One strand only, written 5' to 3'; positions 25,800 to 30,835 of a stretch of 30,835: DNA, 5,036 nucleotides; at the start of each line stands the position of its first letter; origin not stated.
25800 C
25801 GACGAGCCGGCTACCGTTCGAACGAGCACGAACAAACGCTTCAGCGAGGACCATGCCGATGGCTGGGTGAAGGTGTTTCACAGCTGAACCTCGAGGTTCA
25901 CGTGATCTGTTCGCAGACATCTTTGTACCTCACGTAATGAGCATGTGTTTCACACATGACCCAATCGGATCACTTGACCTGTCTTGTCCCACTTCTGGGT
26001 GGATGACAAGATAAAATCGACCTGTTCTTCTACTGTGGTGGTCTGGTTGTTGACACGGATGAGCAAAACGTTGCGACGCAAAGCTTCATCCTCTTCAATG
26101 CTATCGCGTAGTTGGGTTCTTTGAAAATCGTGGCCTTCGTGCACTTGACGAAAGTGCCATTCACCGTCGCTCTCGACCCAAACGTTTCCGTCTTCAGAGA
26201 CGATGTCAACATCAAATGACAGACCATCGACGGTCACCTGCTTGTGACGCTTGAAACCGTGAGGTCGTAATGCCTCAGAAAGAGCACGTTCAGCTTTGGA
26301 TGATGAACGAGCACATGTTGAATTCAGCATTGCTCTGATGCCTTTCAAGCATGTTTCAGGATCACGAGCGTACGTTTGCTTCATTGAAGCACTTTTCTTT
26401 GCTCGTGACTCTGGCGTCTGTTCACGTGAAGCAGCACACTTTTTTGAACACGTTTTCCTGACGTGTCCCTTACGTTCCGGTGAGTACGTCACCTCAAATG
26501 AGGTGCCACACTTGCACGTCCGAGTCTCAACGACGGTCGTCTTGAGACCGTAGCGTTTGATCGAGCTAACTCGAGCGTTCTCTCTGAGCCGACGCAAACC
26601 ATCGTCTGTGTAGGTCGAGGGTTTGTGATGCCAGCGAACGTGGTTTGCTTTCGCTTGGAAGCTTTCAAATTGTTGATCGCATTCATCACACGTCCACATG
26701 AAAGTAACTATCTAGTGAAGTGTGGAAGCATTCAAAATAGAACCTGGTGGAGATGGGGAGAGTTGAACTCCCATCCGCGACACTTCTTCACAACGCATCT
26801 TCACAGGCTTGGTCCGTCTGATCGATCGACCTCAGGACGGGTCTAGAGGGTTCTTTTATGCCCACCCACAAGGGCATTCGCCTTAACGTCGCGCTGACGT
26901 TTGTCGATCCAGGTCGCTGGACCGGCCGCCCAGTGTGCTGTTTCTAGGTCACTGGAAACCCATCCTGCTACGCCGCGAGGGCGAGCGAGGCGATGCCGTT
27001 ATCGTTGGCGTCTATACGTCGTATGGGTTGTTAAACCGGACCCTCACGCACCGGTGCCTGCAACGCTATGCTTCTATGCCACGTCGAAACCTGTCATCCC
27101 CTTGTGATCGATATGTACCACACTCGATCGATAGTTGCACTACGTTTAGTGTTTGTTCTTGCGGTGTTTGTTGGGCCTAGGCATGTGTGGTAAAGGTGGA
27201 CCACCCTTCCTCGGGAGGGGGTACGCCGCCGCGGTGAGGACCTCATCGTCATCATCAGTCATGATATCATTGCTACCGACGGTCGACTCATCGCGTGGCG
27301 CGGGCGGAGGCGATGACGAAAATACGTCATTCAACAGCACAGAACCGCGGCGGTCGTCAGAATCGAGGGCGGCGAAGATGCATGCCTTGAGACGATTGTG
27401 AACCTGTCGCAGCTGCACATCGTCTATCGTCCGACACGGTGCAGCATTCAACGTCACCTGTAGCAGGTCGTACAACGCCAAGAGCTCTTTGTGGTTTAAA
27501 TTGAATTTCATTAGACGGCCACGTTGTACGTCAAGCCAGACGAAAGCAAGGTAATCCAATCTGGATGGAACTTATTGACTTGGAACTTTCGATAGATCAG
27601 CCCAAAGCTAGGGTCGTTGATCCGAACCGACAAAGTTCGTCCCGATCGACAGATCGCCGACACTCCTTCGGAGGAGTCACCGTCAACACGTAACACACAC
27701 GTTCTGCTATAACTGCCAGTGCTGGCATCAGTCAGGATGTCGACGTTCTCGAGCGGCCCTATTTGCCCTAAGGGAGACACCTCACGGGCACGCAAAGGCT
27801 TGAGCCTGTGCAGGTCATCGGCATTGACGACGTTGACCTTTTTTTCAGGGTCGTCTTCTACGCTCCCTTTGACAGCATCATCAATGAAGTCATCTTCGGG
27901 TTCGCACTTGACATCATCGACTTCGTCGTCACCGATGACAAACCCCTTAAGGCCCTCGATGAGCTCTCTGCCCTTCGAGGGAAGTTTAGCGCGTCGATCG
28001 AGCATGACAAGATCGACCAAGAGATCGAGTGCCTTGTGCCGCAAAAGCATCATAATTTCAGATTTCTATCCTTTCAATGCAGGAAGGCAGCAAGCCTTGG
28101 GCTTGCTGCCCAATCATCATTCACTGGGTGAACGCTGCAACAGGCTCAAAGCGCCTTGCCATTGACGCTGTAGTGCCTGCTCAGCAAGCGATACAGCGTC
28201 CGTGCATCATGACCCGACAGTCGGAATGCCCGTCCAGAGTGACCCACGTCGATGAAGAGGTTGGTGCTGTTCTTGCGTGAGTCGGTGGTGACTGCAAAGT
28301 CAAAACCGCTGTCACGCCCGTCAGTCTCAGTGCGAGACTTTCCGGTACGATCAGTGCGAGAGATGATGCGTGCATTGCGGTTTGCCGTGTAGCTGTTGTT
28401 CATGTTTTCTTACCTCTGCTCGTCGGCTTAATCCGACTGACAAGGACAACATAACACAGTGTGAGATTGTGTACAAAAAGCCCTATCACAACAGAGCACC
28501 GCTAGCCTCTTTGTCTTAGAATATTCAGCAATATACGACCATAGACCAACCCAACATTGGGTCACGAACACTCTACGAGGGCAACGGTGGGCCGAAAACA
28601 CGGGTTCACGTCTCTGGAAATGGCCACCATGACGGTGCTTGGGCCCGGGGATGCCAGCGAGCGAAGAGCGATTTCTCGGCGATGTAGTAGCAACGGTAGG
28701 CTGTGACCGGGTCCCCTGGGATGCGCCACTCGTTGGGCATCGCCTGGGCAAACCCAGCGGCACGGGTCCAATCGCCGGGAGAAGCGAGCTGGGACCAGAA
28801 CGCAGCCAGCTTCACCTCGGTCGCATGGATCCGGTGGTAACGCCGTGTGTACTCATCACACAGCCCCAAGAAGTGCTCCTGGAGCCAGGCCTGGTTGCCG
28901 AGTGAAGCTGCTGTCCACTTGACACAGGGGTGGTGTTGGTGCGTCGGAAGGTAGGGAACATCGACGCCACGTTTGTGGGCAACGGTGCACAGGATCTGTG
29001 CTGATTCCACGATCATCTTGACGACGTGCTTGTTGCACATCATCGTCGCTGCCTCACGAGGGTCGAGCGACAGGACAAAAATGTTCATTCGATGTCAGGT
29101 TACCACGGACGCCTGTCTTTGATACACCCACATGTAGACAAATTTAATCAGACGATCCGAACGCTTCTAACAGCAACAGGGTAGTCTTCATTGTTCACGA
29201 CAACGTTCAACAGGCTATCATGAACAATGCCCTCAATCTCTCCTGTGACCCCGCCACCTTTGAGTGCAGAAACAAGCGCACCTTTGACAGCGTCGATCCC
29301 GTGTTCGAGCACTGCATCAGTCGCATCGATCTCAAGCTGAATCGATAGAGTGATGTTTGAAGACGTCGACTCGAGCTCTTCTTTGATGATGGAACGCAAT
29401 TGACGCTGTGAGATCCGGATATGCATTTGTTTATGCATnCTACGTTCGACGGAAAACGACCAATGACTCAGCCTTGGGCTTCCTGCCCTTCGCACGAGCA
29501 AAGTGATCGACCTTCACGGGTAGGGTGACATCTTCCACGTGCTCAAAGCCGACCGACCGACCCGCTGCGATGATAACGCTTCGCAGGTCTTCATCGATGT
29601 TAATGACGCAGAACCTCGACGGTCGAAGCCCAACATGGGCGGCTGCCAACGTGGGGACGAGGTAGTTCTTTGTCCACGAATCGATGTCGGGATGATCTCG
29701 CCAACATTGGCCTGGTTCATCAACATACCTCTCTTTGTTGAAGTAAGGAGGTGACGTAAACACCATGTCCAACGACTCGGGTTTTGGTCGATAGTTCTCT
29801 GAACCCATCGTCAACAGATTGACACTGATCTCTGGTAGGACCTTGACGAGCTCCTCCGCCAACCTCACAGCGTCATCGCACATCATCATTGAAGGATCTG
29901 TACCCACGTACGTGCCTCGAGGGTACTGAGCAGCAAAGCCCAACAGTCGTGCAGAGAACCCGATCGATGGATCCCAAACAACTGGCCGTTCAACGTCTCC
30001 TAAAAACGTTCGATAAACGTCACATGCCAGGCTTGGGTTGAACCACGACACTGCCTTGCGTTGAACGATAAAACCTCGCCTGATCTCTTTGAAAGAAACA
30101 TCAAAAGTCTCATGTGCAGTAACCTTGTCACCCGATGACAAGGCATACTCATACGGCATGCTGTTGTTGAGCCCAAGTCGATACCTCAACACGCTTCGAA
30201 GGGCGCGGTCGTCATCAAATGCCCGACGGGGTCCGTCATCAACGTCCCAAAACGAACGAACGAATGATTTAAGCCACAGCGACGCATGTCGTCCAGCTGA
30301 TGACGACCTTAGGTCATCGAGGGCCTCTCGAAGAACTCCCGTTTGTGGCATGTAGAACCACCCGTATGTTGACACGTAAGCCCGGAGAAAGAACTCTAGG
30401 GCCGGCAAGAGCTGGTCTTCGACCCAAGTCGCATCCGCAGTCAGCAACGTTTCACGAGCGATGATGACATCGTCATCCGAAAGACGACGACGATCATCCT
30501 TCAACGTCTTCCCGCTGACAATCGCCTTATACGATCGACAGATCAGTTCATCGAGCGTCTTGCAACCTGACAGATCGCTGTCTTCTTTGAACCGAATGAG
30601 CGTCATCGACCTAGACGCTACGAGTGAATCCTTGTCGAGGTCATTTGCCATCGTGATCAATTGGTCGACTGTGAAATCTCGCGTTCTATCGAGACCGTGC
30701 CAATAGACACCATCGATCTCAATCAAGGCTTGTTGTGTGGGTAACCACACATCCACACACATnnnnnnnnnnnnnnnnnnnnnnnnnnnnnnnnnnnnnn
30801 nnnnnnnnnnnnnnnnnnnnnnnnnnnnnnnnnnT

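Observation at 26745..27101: Complete tmRNA gene embedded in a phage structural/late region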

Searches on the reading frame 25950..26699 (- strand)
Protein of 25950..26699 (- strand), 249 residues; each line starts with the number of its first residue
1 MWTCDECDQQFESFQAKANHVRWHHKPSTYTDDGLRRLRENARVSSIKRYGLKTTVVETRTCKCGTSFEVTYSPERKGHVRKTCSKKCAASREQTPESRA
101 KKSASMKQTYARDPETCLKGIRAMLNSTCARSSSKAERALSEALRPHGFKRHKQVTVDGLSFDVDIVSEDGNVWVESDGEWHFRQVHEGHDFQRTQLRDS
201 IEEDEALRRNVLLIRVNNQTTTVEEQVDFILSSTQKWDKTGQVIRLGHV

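Call 9: search_protein_families(library=phrogs, proteins=[window:25950-26699:-], max_evalue=0.001)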
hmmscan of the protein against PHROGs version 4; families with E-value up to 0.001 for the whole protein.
window:25950-26699:- (249 aa): 1 family
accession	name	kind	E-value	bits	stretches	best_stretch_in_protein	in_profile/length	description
phrog_559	-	DNA, RNA and nucleotide metabolism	4.3e-14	53.2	1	4-230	176-410/607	HNH endonuclease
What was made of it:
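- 25950..26699 (-): Nuclease ORF (249 aa), probably a free-standing homing endonuclease, 45 nt downstream of the tmRNA. PHROG 559, 4.3e-14 (call 9).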

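Call 10: search_protein_families(library=pfam, proteins=[window:25950-26699:-], max_evalue=0.01)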
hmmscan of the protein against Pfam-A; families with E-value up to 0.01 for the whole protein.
window:25950-26699:- (249 aa): 3 families
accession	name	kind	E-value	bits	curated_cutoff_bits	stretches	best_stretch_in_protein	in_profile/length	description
PF04480.18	DUF559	-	0.00063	20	20.6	1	131-199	12-79/109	Protein of unknown function (DUF559)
PF18741.7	MTES_1575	-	0.0028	18.1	38.2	0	137-196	2-64/96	REase_MTES_1575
PF13894.12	zf-C2H2_4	-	0.0077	17.3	27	1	3-25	2-24/24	C2H2-type zinc finger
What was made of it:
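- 25950..26699 (-): Weak DUF559 and zinc-finger Pfam hits (call 10).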

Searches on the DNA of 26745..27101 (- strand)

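Call 4: search_dna_similar(query=window:26745-27101:-, collection=phages, mode=distant, max_rows=40)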
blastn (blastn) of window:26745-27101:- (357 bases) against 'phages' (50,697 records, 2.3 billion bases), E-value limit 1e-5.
No match.

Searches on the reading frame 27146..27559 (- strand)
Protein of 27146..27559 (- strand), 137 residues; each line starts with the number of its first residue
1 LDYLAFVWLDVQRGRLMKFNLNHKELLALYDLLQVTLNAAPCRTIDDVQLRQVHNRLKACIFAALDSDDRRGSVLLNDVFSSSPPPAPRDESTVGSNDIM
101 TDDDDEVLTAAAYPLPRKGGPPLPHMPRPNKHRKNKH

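Call 9: search_protein_families(library=phrogs, proteins=[window:27146-27559:-], max_evalue=0.001)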
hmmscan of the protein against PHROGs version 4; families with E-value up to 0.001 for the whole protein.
window:27146-27559:- (137 aa): 0 families

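Call 10: search_protein_families(library=pfam, proteins=[window:27146-27559:-], max_evalue=0.01)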
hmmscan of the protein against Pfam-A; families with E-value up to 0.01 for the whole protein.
window:27146-27559:- (137 aa): 0 families

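Call 101: find_homologous_proteins(query=window:27146-27511:-, max_evalue=0.001)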
Query window:27146-27511:- (121 aa): 2 proteins with E <= 0.001 among 24 candidates.
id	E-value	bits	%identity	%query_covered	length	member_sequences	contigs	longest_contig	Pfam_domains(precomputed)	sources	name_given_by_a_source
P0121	8.8e-76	270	100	100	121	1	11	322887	-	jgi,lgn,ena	-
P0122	1.5e-36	143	59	100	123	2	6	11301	-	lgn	-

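Call 104: search_solved_structures(query=A4, max_evalue=1)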
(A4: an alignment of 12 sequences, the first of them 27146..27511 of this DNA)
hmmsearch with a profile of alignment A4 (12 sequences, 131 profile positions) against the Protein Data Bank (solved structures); distinct sequences matched with E-value up to 1: 6.
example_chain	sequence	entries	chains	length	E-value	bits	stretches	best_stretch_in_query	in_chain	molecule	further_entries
6qw6_5A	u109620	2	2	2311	0.55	13.8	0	29-50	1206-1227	Pre-mRNA-processing-splicing factor 8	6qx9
3tbi_B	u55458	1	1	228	0.56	13.7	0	38-101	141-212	DNA-directed RNA polymerase subunit beta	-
3jcr_A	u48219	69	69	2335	0.56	13.7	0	29-50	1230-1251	hPrp8 | Pre-mRNA-processing-splicing factor 8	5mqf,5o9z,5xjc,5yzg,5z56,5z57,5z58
9r8v_A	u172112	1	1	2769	0.82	13.2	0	29-50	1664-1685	Pre-mRNA-processing-splicing factor 8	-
3fgx_A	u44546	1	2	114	0.91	13.1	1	29-111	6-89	RBSTP2171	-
5j2l_B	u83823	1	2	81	0.99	12.9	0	28-91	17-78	protein design 2L4HC2_11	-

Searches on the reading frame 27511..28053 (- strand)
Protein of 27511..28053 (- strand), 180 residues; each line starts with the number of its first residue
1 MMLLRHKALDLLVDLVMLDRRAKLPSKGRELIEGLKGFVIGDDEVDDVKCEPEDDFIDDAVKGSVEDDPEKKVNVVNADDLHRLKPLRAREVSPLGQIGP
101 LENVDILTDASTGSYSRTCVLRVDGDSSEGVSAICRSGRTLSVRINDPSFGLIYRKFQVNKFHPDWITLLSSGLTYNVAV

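Call 9: search_protein_families(library=phrogs, proteins=[window:27511-28053:-], max_evalue=0.001)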
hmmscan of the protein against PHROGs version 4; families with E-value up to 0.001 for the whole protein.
window:27511-28053:- (180 aa): 0 families

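Call 10: search_protein_families(library=pfam, proteins=[window:27511-28053:-], max_evalue=0.01)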
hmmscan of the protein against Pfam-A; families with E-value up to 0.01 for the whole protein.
window:27511-28053:- (180 aa): 0 families

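Call 20: find_related_loci(query=window:27511-28053:-, collection=viral_contigs, flank=10000)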
Query window:27511-28053:- (180 aa) in viral_contigs; peptide patterns used: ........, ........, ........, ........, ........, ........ (x = any residue, [..] = any of these).
8 stretches matched a pattern, but none encodes a relative of the query by tblastn (E <= 1e-3).

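Call 29: find_encoding_contigs(protein=window:27511-28053:-, flank=10000, max_places=10)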
Protein window:27511-28053:- (180 aa): 4 contigs read that carry it; 4 places shown.
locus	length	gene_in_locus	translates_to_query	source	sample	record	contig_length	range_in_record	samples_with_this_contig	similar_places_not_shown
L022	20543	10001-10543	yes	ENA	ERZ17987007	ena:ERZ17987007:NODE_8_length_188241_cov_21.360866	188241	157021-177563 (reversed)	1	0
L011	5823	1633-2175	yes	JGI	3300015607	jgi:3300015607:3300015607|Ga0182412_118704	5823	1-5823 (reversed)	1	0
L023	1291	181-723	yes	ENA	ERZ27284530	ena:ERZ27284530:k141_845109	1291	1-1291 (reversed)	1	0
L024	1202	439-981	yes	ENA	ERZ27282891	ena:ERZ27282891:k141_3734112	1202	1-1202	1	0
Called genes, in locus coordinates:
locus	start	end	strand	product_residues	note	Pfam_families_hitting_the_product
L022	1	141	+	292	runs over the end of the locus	-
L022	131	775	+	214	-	PF03420:Peptidase_S77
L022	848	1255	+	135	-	-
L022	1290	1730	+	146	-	-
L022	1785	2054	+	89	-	-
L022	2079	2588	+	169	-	-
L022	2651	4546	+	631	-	-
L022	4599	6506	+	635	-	PF07068:Gp23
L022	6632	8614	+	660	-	-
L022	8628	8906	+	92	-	-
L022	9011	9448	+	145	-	PF03013:Pyr_excise (weak)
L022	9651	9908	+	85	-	-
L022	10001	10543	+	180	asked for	-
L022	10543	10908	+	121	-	-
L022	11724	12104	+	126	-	-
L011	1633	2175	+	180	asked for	-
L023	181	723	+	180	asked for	-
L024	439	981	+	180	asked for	-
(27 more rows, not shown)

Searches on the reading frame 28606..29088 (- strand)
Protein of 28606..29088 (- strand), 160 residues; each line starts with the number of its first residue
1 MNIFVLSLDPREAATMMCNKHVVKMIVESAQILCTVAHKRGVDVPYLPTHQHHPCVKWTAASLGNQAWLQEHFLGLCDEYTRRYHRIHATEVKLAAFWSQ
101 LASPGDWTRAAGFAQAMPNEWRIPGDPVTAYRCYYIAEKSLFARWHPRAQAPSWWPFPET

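Call 9: search_protein_families(library=phrogs, proteins=[window:28606-29088:-], max_evalue=0.001)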
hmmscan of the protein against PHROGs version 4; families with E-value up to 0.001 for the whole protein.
window:28606-29088:- (160 aa): 1 family
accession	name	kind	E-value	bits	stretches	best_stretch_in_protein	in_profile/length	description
phrog_624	-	DNA, RNA and nucleotide metabolism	2.4e-50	172.9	1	1-155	1-157/309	DNA binding protein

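Call 10: search_protein_families(library=pfam, proteins=[window:28606-29088:-], max_evalue=0.01)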
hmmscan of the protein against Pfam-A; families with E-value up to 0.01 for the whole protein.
window:28606-29088:- (160 aa): 1 family
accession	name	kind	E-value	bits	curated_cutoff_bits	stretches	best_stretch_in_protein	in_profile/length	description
PF03013.19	Pyr_excise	-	4.6e-10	40.2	23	1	1-86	1-75/81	Pyrimidine dimer DNA glycosylase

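Call 23: find_encoding_contigs(protein=window:28606-29088:-, flank=10000, max_places=6)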
Protein window:28606-29088:- (160 aa): 3 contigs read that carry it; 3 places shown.
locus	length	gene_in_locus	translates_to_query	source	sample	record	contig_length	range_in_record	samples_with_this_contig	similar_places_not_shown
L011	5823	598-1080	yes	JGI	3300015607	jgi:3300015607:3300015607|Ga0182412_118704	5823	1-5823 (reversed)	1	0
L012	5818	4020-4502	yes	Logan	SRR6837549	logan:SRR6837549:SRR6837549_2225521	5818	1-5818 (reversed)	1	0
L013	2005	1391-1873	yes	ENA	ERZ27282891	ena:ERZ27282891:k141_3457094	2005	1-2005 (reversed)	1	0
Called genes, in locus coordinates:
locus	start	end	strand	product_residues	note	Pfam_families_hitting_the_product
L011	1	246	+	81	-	?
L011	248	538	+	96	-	-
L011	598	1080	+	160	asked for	PF03013:Pyr_excise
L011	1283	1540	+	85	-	-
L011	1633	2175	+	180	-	-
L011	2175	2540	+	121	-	-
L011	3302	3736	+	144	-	-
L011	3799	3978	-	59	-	-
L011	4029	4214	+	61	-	-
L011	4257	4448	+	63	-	-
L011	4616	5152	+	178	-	PF13578:Methyltransf_24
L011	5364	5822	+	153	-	?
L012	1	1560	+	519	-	?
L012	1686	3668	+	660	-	-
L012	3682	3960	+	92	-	-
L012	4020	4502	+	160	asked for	PF03013:Pyr_excise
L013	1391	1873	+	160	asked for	PF03013:Pyr_excise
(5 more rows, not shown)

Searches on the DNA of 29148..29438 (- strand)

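Call 37: search_rna_families(sources=[L025, L026, L027, L019], threshold=gathering)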
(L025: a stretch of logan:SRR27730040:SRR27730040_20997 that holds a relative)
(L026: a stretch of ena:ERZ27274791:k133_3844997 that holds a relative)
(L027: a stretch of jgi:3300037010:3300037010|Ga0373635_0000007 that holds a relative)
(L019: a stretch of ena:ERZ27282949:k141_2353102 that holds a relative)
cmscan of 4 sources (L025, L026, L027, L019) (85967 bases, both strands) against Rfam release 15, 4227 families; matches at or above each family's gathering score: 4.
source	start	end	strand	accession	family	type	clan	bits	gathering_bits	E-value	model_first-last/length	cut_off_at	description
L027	13924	14295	+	RF00023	tmRNA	Gene;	CL00001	93.1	47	7.9e-35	1-374/374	no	transfer-messenger RNA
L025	16757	17128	+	RF00023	tmRNA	Gene;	CL00001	91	47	6.4e-34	1-374/374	no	transfer-messenger RNA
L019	12338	12694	+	RF00023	tmRNA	Gene;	CL00001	89.1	47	3.8e-33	1-374/374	no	transfer-messenger RNA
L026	13991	14363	+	RF00023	tmRNA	Gene;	CL00001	80.8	47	1.2e-29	1-374/374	no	transfer-messenger RNA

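Call 42: search_rna_families(sources=[L028, L029], threshold=gathering)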
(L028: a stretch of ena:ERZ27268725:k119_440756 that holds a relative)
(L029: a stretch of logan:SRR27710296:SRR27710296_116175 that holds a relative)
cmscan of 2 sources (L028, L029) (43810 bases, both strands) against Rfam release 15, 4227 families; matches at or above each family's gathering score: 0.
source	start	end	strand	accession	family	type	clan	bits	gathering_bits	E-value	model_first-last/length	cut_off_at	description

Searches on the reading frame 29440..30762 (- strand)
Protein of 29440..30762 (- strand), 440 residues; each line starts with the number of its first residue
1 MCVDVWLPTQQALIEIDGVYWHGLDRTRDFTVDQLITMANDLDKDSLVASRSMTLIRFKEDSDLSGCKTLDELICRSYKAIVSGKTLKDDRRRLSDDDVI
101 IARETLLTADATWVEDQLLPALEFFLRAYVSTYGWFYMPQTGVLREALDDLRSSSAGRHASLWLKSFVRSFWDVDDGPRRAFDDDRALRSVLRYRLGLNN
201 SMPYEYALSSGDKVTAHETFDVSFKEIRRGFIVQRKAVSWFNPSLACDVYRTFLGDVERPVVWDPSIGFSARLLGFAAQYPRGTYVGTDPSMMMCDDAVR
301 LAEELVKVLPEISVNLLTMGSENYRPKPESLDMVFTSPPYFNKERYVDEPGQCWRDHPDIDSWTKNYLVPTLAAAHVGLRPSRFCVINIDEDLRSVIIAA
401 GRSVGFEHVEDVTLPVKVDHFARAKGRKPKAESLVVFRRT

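Call 9: search_protein_families(library=phrogs, proteins=[window:29440-30762:-], max_evalue=0.001)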
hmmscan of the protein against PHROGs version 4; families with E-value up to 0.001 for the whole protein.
window:29440-30762:- (440 aa): 3 families
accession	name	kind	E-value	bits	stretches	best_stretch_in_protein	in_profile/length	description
phrog_12517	-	unknown function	2.3e-11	44.4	1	226-390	75-235/316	-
phrog_559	-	DNA, RNA and nucleotide metabolism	0.00071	19.5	1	4-63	342-400/607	HNH endonuclease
phrog_498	-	other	0.00076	19.1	0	327-390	470-531/633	DNA methyltransferase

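Call 10: search_protein_families(library=pfam, proteins=[window:29440-30762:-], max_evalue=0.01)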
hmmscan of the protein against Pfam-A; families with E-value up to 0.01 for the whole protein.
window:29440-30762:- (440 aa): 1 family
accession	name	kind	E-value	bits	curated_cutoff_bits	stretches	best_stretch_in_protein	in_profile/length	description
PF01555.25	N6_N4_Mtase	-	0.0017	18.8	26.7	1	332-414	2-80/221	DNA methylase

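Call 22: find_encoding_contigs(protein=window:29440-30762:-, flank=10000, max_places=6)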
Protein window:29440-30762:- (440 aa): no gene with exactly this product is on record in the collection.
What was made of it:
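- Tried and rejected: It failed because the true protein (660 aa) runs off the window (calls 22, 23).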
